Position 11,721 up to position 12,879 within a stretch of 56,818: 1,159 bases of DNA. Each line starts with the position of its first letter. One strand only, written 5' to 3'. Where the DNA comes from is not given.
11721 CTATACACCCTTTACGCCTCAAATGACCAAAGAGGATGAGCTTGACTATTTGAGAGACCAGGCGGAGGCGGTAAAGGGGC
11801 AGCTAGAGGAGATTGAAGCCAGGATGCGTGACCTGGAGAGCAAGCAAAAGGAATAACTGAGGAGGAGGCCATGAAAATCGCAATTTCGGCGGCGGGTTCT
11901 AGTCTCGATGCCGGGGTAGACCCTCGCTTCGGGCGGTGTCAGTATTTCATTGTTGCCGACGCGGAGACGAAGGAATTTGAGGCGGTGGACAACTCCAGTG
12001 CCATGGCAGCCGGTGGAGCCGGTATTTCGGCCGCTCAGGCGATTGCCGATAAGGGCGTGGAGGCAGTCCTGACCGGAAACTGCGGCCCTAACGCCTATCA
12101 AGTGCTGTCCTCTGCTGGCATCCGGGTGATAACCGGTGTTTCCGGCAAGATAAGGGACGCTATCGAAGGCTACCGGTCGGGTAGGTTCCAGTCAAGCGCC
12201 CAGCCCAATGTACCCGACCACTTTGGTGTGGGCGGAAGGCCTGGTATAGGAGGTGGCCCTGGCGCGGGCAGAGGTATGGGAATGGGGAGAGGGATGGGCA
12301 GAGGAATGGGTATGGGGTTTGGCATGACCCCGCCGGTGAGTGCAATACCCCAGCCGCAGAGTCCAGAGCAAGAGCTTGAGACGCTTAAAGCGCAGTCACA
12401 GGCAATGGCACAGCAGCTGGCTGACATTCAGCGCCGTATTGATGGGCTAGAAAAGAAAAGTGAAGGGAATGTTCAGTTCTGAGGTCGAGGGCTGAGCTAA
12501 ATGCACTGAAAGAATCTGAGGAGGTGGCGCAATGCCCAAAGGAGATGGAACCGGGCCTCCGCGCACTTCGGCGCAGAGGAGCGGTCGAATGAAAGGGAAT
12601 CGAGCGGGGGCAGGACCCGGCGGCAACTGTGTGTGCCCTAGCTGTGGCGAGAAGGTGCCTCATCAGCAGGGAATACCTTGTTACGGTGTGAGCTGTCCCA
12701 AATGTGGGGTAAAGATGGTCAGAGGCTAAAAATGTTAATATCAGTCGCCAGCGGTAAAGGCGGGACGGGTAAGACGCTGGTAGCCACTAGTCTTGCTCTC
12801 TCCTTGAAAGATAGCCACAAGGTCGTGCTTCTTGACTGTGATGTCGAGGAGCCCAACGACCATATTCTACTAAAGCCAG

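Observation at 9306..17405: A 17-gene Fur-linked operon of NifX-like, ferredoxin-MinD, Mrp, DUF134, DUF364 and DUF5320 proteins: candidate uncharacterised metallocofactor assembly system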

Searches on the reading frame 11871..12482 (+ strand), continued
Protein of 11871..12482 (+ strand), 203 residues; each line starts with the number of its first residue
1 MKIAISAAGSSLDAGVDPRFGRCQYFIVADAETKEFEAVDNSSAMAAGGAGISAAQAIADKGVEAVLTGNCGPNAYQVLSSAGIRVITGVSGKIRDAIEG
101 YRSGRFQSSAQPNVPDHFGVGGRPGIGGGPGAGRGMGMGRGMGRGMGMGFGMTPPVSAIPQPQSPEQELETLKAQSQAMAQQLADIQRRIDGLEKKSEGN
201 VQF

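Call 31: find_related_loci(query=A1, collection=genome_contigs, flank=10000)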
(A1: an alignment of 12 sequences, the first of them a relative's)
Query A1 (203 aa) in genome_contigs; peptide patterns used: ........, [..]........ (x = any residue, [..] = any of these).
599 stretches matched a pattern (row limit reached: there are more); 576 encode a relative of the query (tblastn E <= 1e-3); the best 80 are kept; 80 distinct loci.
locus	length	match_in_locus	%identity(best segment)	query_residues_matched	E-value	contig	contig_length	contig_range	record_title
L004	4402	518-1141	71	1-200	2e-76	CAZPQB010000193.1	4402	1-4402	MAG TPA_asm: uncultured Dehalococcoidaceae bacterium isolate SRP214966_co4_72 genome assembly, contig: NODE_32084_length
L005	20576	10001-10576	73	1-196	1e-75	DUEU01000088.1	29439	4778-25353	MAG TPA_asm: Dehalococcoidia bacterium isolate W111 Contig88, whole genome shotgun sequence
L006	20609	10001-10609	74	1-193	6e-74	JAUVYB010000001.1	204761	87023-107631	MAG: Deltaproteobacteria bacterium isolate CSMAG_1231 CSMAG_1231_k141_2009013_length_204761_cov_16.9054, whole genome sh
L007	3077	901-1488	69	1-196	2e-72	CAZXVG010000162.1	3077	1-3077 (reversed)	MAG TPA_asm: uncultured Dehalococcoidales bacterium isolate binchicken_co163_172 genome assembly, contig: NODE_67277_len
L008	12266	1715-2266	59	1-198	4e-72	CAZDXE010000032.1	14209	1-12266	MAG TPA_asm: uncultured Dehalococcoidales bacterium isolate SRP178699_co3_254 genome assembly, contig: NODE_2253_length_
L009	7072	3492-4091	63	1-198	3e-71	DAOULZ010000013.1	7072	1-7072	MAG TPA_asm: Dehalococcoidales bacterium isolate W31_71 k127_326118, whole genome shotgun sequence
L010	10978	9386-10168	75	1-198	8e-71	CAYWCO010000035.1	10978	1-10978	MAG TPA_asm: uncultured Dehalococcoidales bacterium isolate binchicken_co332_5 genome assembly, contig: NODE_1530_length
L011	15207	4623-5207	68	1-195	5e-71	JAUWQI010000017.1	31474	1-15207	MAG: Dehalococcoidia bacterium isolate CSMAG_2498 CSMAG_2498_k141_7921_length_31474_cov_19.9867, whole genome shotgun se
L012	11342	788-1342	59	1-200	3e-70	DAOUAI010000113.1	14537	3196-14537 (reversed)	MAG TPA_asm: Dehalococcoidia bacterium isolate H62_637 k111_179303, whole genome shotgun sequence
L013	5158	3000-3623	67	1-195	4e-70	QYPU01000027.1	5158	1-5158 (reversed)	MAG: Dehalococcoidia bacterium isolate PowLak16_MAG20 c_000000125242, whole genome shotgun sequence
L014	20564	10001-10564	69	1-196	2e-70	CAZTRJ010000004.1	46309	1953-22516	MAG TPA_asm: uncultured Dehalococcoidales bacterium isolate SRP167671_co1_183 genome assembly, contig: NODE_856_length_4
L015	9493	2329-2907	76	1-191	2e-69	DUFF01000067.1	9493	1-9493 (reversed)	MAG TPA_asm: Dehalococcoidia bacterium isolate W80 Contig67, whole genome shotgun sequence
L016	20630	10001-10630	74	1-198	3e-68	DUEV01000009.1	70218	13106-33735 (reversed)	MAG TPA_asm: Dehalococcoidia bacterium isolate W156 Contig9, whole genome shotgun sequence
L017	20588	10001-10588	66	1-195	2e-68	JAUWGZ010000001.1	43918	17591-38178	MAG: Dehalococcoidia bacterium isolate CSMAG_2255 CSMAG_2255_k141_546364_length_43918_cov_11.5605, whole genome shotgun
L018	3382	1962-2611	61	1-197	2e-68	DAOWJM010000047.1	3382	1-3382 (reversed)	MAG TPA_asm: Dehalococcoidia bacterium isolate CSMAG_2069 CSMAG_2069_k141_104555_length_3382_cov_111.3271, whole genome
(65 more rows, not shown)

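Call 35: find_encoding_contigs(protein=P0054, flank=10000, max_places=1)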
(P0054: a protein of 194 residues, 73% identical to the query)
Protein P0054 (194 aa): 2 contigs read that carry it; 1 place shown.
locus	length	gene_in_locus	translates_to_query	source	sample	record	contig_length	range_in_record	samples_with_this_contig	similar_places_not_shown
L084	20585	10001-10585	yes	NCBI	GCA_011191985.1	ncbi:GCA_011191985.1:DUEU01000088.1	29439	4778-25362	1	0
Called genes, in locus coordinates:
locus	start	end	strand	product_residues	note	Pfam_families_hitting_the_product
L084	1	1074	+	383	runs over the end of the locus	PF01321:Creatinase_N, PF00557:Peptidase_M24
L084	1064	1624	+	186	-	PF08207:EFP_N, PF01132:EFP, PF09285:Elong-fact-P_C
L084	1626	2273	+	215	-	PF02811:PHP, PF13263:PHP_C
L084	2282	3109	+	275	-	PF00551:Formyl_trans_N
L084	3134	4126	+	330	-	PF00702:Hydrolase (faint), PF12710:HAD (faint)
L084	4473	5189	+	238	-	PF12225:DUF5981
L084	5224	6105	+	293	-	PF02219:MTHFR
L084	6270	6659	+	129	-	PF00072:Response_reg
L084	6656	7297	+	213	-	PF23023:Anti-Pycsar_Apyc1 (weak), PF00753:Lactamase_B, PF12706:Lactamase_B_2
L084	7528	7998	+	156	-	PF02001:DUF134, PF07638:Sigma70_ECF (weak), PF08281:Sigma70_r4_2 (weak)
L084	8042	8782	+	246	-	PF13938:DUF4213, PF04016:DUF364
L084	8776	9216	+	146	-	PF01475:FUR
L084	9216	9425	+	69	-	PF17253:DUF5320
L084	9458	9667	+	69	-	PF17253:DUF5320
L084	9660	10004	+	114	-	PF17253:DUF5320 (weak)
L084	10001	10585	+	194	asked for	PF02579:Nitro_FeMo-Co, PF17253:DUF5320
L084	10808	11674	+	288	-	PF01656:CbiA, PF10609:ParA, PF13614:AAA_31 (faint), PF12838:Fer4_7 (faint), PF13187:Fer4_9 (faint), PF25160:LdpA_Fe-S-bd (faint), PF00037:Fer4 (weak), PF14697:Fer4_21 (weak), +3 more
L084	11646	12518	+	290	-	PF01656:CbiA, PF10609:ParA (faint), PF12838:Fer4_7 (faint), PF13183:Fer4_8 (faint), PF13484:Fer4_16 (faint), PF00037:Fer4 (weak), PF14697:Fer4_21, PF00037:Fer4 (weak), +3 more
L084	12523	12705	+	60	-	PF09723:Zn_ribbon_8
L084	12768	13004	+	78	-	PF09723:Zn_ribbon_8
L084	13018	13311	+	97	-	PF27306:AF_2379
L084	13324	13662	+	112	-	PF02579:Nitro_FeMo-Co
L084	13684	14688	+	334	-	PF01883:FeS_assembly_P, PF01656:CbiA, PF10609:ParA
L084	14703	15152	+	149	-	PF01592:NifU_N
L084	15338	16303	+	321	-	PF04055:Radical_SAM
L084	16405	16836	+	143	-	PF01475:FUR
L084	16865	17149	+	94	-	-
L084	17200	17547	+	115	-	PF00085:Thioredoxin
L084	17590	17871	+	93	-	-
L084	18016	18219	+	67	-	-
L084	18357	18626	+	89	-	PF00037:Fer4 (weak), PF14697:Fer4_21 (weak), PF12838:Fer4_7 (weak), PF13187:Fer4_9 (weak)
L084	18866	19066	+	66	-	-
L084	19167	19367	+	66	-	PF12837:Fer4_6 (weak), PF00037:Fer4 (weak)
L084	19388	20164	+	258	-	PF01656:CbiA, PF10609:ParA (weak), PF13614:AAA_31 (weak), PF16575:CLP1_P (faint)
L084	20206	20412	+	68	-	PF10133:CooT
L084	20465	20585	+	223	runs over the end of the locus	PF13489:Methyltransf_23, PF08241:Methyltransf_11, PF08242:Methyltransf_12 (faint), PF13649:Methyltransf_25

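Call 36: search_protein_families(library=ncbifam, max_evalue=0.001, proteins=[window:11871-12482:+])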
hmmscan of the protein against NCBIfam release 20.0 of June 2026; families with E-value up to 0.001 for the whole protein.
window:11871-12482:+ (203 aa): 1 family
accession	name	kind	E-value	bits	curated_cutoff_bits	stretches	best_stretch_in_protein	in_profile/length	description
NF041136.1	MrpORP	equivalog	5.1e-09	35.9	450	1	1-103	265-362/365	iron-sulfur cluster carrier protein MrpORP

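Call 52: search_protein_families(library=ncbifam, max_evalue=0.001, proteins=[L084:15338-16303:+, L084:6656-7297:+, L084:13018-13311:+, L084:14703-15152:+])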
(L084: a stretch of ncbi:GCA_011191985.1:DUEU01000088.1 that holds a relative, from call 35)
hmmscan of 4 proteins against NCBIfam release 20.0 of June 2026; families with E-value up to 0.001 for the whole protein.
L084:15338-16303:+ (321 aa): 14 families
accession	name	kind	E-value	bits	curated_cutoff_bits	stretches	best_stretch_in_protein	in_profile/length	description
NF038283.1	viperin_w_prok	equivalog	4.6e-13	49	180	1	27-153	10-136/281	viperin family antiviral radical SAM protein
TIGR04317.1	W_rSAM_matur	equivalog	2.8e-08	33.3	380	1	28-151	13-127/349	tungsten cofactor oxidoreductase radical SAM maturase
TIGR02666.1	moaA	equivalog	2.8e-07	29.8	284.05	1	29-200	20-184/336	GTP 3',8-cyclase MoaA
TIGR02493.1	PFLA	equivalog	3e-07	30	231.75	1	29-200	25-187/235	pyruvate formate-lyase-activating protein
TIGR02668.1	moaA_archaeal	equivalog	1.2e-06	27.7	325.25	1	27-197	18-174/303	GTP 3',8-cyclase MoaA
NF001199.0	PRK00164.2-1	equivalog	1.3e-06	27.8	231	1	28-198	21-177/308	GTP 3',8-cyclase MoaA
TIGR03972.1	rSAM_TYW1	equivalog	3.2e-05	23.2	317.95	1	81-196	125-235/297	4-demethylwyosine synthase TYW1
TIGR02495.1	NrdG2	equivalog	4.1e-05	23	131.15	1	29-183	26-168/193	anaerobic ribonucleoside-triphosphate reductase activating protein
TIGR03365.1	Bsubt_queE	equivalog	0.00018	21.1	206.1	1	29-115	32-112/238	7-carboxy-7-deazaguanine synthase QueE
TIGR02494.1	PFLE_PFLC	subfamily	0.00019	20.8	174.35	1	84-203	132-246/293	glycyl-radical enzyme activating protein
TIGR04038.1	tatD_link_rSAM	subfamily_domain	0.0002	21.2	129.7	1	27-194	16-180/192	TatD family nuclease-associated radical SAM protein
NF048010.1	SfplDhtActHpsHDes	equivalog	0.00025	20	430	1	83-205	139-258/298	(2S)-3-sulfopropanediol dehydratase activating enzyme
NF033717.2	HPDL_rSAM_activ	equivalog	0.00034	20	420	1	30-199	93-251/311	4-hydroxyphenylacetate decarboxylase activase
TIGR04251.1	SCM_rSAM_ScmF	equivalog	0.00058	19.3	400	1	59-161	40-138/353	SynChlorMet cassette radical SAM/SPASM protein ScmF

L084:6656-7297:+ (213 aa): 17 families
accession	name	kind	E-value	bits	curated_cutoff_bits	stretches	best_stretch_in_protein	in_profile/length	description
NF000801.0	PRK00055.1-3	equivalog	5.8e-08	32.1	252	1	31-81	29-76/307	ribonuclease Z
TIGR02651.1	RNase_Z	equivalog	5.9e-08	32.1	292.95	1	34-82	30-75/302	ribonuclease Z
NF040644.1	blaPAM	exception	1.1e-07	31.3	615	1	23-78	58-115/287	PAM family subclass B3 metallo-beta-lactamase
NF033105.1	bla_subclass_B3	equivalog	9.1e-07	28.4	240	1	34-78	35-81/257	subclass B3 metallo-beta-lactamase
NF033106.1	blaL1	exception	8e-06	25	560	1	35-86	72-122/290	L1 family subclass B3 metallo-beta-lactamase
NF000439.2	blaAIM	exception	1e-05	25.3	675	1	16-97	52-132/303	AIM family subclass B3 metallo-beta-lactamase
NF040874.1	blaPJM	exception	1.8e-05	24.5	630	1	17-96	53-133/301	PJM family subclass B3 metallo-beta-lactamase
NF000438.2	blaPOM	exception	3e-05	23.4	610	1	36-79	71-116/286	POM family subclass B3 metallo-beta-lactamase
NF047896.1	blaMIM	exception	3.6e-05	23.3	640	1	21-131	69-171/306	MIM family subclass B3 metallo-beta-lactamase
NF012229.1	bla_class_B_core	domain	3.7e-05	23.9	100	1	33-75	26-68/139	metallo-beta-lactamase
NF047979.1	lactonase_AidB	equivalog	4.3e-05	22.9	360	1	48-90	83-126/271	AidB family quorum-quenching N-acyl homoserine lactonase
NF000469.2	CAR_gen_B3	exception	4.6e-05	22.6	500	1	20-78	73-132/311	CAR family subclass B3 metallo-beta-lactamase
NF040468.1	blaECM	exception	0.0001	21.6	640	1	22-99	71-150/303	ECM family subclass B3 metallo-beta-lactamase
NF040469.1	blaEFM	exception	0.00039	19.6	610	1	20-78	68-128/302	EFM family subclass B3 metallo-beta-lactamase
NF000456.2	blaMSI-1_fam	exception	0.00066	19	550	1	24-88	51-115/289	MSI-1 family subclass B3 metallo-beta-lactamase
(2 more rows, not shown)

L084:13018-13311:+ (97 aa): 0 families

L084:14703-15152:+ (149 aa): 4 families
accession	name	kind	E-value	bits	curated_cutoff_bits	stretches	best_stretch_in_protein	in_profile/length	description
TIGR03419.1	NifU_clost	equivalog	1.4e-39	135.3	187.9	1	20-137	1-119/121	Fe-S cluster assembly scaffold protein NifU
TIGR02000.1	NifU_proper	equivalog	5.5e-28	98.2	273.3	1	20-134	4-121/290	Fe-S cluster assembly protein NifU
TIGR01999.1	iscU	equivalog_domain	1.8e-26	92.6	192.4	1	20-136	1-121/124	Fe-S cluster assembly scaffold IscU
TIGR01994.1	SUF_scaf_2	equivalog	2.8e-19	69.5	92.5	1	17-102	2-88/137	Fe-S cluster assembly sulfur transfer protein SufU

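Call 74: predict_structure(alignment_id=A1)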
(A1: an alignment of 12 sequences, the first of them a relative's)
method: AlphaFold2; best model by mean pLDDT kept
length: 203 residues; sequences in the alignment: 12
mean_pLDDT: 66.5   pTM: 0.48
mean pLDDT of the five models: 66.5, 65.5, 65.0, 58.4, 54.9
residues with pLDDT >= 90: 5; 70-90: 107; 50-70: 31; < 50: 60
segments of 3 or more residues with pLDDT < 50: 44-49, 112-162, 201-203
pLDDT, mean of each block of 10 residues (from residue 1): 86 72 80 85 53 79 82 74 80 84 70 42 34 37 41 38 66 81 84 69 44
secondary structure, 60 per line:
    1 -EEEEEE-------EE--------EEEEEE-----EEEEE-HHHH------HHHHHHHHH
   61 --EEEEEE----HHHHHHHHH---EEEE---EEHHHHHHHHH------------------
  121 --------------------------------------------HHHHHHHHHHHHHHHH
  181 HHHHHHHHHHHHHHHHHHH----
elements in order: E2-7 E25-30 E36-40 H42-45 H52-60 E63-68 H73-81 E85-88 H94-102 H165-199

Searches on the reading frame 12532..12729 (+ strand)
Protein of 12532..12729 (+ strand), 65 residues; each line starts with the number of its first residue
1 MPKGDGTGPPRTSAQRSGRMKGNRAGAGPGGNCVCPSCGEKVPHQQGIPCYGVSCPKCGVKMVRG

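Call 3: search_protein_families(library=pfam, max_evalue=0.01, proteins=[window:12532-12729:+])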
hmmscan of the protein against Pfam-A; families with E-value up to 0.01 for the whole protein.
window:12532-12729:+ (65 aa): 1 family
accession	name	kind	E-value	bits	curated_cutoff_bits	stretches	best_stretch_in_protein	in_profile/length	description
PF13240.11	Zn_Ribbon_1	-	0.0055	16.9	25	0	35-43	2-10/23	zinc-ribbon domain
